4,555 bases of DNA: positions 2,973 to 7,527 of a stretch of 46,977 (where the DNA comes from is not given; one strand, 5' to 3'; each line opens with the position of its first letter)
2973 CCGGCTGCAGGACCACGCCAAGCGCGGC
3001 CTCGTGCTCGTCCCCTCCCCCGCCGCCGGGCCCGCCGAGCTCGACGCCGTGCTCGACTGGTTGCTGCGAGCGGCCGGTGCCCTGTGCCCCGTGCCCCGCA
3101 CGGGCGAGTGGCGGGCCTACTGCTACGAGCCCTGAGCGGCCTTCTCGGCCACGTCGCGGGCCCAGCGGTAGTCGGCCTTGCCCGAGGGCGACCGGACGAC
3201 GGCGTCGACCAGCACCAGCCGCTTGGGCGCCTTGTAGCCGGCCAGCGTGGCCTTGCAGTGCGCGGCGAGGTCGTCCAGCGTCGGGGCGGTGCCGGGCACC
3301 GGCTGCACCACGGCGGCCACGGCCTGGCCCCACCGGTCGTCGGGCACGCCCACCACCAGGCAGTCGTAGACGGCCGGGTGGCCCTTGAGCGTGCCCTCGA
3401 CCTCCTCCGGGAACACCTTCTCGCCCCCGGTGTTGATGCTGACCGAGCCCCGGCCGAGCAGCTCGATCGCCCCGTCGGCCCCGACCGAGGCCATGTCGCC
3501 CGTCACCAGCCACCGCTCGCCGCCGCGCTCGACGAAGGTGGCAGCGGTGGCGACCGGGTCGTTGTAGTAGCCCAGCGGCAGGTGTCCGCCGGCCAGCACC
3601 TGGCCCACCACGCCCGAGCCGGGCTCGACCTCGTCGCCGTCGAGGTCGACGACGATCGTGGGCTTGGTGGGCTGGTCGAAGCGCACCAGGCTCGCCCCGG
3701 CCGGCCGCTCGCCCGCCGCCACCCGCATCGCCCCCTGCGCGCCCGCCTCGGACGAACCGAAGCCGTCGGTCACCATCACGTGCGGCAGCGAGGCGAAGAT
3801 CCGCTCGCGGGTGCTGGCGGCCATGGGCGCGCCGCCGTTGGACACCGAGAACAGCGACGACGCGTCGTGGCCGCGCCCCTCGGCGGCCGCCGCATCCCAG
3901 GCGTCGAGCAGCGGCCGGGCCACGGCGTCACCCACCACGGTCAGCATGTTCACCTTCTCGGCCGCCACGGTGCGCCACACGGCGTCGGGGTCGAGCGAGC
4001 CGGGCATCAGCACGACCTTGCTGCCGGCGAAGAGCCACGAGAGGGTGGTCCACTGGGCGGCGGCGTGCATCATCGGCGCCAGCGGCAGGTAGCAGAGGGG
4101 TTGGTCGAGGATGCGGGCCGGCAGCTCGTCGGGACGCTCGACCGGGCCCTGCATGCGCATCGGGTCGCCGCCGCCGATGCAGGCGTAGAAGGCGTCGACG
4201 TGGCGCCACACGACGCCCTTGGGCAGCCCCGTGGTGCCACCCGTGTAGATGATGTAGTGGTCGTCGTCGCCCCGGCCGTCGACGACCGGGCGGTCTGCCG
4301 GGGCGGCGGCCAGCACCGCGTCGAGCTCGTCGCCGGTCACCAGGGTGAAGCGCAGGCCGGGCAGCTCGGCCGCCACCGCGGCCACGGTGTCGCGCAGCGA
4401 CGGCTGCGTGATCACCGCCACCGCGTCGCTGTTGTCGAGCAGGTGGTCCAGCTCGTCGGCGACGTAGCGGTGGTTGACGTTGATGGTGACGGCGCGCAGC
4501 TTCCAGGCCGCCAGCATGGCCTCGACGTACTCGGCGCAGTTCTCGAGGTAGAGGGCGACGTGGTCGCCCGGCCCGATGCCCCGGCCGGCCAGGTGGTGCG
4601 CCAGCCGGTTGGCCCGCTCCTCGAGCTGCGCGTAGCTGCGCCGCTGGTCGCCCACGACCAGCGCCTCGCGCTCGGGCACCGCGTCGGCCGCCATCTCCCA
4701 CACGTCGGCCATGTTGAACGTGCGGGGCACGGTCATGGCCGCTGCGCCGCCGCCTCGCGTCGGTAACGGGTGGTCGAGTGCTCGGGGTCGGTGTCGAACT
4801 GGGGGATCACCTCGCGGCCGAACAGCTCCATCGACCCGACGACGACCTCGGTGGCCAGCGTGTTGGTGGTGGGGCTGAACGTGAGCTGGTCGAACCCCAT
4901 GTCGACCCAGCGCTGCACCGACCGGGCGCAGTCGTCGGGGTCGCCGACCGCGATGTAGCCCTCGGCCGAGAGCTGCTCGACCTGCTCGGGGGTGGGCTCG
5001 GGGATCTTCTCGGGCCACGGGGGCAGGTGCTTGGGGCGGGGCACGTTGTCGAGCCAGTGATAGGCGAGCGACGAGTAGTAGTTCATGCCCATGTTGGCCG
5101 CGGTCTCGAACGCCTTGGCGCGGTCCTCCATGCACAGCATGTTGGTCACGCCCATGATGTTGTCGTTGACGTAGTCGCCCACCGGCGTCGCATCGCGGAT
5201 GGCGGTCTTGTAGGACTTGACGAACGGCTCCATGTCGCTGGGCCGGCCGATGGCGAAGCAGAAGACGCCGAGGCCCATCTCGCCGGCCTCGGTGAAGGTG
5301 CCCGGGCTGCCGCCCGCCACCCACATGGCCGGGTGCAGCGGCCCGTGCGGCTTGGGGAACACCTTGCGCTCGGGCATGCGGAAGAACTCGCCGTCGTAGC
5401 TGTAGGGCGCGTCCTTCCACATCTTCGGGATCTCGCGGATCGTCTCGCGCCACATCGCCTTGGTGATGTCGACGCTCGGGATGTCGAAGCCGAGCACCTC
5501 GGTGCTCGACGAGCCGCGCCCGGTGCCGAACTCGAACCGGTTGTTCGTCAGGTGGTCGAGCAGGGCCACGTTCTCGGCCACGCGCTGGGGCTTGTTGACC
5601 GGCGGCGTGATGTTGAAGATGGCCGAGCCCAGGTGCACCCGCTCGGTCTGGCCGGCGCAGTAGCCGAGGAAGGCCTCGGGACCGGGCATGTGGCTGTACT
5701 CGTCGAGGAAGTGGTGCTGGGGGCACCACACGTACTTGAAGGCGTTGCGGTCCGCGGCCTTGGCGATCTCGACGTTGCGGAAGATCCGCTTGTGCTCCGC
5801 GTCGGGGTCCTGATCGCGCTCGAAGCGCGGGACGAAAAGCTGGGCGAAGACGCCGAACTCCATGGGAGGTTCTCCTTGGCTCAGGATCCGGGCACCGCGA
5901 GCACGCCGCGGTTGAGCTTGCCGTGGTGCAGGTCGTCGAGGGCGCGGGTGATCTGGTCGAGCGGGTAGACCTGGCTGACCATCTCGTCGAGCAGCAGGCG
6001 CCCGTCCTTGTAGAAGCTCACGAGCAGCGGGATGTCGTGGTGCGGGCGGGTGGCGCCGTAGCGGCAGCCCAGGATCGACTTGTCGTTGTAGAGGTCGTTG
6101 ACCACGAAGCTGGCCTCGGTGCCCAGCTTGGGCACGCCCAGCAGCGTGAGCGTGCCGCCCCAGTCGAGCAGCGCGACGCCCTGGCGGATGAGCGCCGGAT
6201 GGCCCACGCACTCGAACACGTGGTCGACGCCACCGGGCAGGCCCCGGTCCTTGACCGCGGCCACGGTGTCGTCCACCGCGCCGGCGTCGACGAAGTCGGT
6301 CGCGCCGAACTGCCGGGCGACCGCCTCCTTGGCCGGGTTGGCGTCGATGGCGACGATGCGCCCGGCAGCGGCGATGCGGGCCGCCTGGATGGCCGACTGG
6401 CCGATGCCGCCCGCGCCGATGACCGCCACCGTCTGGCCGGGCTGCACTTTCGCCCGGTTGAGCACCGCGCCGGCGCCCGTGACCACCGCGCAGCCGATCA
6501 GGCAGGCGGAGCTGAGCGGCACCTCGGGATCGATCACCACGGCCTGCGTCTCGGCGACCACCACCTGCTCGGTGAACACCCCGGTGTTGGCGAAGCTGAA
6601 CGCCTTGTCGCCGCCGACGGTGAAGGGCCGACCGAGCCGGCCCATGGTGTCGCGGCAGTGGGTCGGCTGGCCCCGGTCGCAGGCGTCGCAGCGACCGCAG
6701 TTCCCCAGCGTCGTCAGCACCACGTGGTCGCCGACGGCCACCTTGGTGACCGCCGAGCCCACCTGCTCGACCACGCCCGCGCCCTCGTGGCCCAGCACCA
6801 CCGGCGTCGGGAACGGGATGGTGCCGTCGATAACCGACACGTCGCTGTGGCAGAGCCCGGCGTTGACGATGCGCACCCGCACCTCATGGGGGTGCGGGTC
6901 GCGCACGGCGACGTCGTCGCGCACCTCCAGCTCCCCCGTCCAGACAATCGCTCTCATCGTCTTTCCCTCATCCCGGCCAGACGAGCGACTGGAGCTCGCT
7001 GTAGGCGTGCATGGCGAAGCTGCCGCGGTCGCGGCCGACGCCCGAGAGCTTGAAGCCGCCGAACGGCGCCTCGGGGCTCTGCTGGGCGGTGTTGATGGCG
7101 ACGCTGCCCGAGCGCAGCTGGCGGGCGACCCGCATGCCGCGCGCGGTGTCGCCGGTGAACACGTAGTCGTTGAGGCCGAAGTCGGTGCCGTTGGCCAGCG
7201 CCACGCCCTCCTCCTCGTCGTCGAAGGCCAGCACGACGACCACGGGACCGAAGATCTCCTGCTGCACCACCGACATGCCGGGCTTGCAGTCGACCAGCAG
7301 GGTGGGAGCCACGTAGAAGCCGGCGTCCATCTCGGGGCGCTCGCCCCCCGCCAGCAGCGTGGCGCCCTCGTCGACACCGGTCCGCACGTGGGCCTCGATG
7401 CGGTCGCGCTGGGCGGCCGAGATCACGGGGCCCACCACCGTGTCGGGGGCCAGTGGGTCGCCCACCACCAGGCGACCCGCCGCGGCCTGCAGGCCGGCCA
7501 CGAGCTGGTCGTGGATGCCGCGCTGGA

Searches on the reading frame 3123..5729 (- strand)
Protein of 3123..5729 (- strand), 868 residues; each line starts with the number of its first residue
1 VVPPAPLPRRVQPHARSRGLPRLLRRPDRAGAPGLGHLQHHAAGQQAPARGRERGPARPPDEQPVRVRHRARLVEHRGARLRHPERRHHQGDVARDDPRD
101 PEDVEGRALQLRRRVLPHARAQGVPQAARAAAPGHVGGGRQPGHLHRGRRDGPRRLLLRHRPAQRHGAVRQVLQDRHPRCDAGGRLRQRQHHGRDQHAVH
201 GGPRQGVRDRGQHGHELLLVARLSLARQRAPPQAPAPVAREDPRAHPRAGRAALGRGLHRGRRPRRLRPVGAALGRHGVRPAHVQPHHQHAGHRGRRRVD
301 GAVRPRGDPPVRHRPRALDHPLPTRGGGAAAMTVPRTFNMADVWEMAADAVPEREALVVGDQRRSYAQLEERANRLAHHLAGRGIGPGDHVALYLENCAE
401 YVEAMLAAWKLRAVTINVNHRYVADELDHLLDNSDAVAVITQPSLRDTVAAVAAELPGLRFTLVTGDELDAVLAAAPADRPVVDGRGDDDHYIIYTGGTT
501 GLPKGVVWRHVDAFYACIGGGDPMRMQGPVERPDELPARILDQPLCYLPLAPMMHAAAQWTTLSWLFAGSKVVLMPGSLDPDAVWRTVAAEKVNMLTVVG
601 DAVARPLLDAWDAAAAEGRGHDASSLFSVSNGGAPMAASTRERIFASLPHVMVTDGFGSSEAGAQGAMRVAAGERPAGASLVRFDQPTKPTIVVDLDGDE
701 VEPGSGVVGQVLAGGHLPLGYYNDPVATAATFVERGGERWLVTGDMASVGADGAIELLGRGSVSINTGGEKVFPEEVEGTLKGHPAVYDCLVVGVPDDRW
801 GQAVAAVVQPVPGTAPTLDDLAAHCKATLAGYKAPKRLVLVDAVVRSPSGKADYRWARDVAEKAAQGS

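Call 21: search_protein_families(library=pfam, proteins=[window:3123-5729:-], max_evalue=0.0001)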
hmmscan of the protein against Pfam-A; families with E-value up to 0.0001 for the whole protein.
window:3123-5729:- (868 aa): 2 families
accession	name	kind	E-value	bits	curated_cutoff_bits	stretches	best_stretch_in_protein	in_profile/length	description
PF00501.34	AMP-binding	-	2.2e-61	208.2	29.9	1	345-716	2-377/384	AMP-binding enzyme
PF13193.12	AMP-binding_C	-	1.5e-16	61.5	24.5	1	776-851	1-76/76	AMP-binding enzyme C-terminal domain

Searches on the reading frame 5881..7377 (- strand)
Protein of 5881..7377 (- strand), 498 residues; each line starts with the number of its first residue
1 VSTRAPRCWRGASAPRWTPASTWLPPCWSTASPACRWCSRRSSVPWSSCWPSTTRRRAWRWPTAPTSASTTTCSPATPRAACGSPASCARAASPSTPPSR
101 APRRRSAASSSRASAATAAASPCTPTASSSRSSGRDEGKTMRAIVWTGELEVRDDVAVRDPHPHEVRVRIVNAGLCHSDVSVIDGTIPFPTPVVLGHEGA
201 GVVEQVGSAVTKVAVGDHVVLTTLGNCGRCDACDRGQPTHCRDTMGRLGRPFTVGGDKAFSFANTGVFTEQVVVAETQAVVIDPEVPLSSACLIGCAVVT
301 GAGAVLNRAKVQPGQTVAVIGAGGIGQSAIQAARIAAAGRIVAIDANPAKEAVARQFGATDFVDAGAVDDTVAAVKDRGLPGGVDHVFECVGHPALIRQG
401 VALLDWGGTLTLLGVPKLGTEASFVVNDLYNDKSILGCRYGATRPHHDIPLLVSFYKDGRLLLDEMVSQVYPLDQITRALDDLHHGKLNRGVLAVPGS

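Call 21: search_protein_families(library=pfam, proteins=[window:5881-7377:-], max_evalue=0.0001)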
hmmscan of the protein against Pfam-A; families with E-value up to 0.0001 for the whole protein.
window:5881-7377:- (498 aa): 4 families
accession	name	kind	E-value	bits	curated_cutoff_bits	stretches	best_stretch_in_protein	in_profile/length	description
PF08240.17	ADH_N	-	1.3e-25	90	23.5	1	163-282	2-102/104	Alcohol dehydrogenase GroES-like domain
PF00107.32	ADH_zinc_N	-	1.4e-24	86.9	31.8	1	324-455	1-126/129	Zinc-binding dehydrogenase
PF16912.11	Glu_dehyd_C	-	8e-09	35.7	34.9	1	304-484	22-202/211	Glucose dehydrogenase C-terminus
PF13602.12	ADH_zinc_N_2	-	5.6e-07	31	27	1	358-487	2-127/134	Zinc-binding dehydrogenase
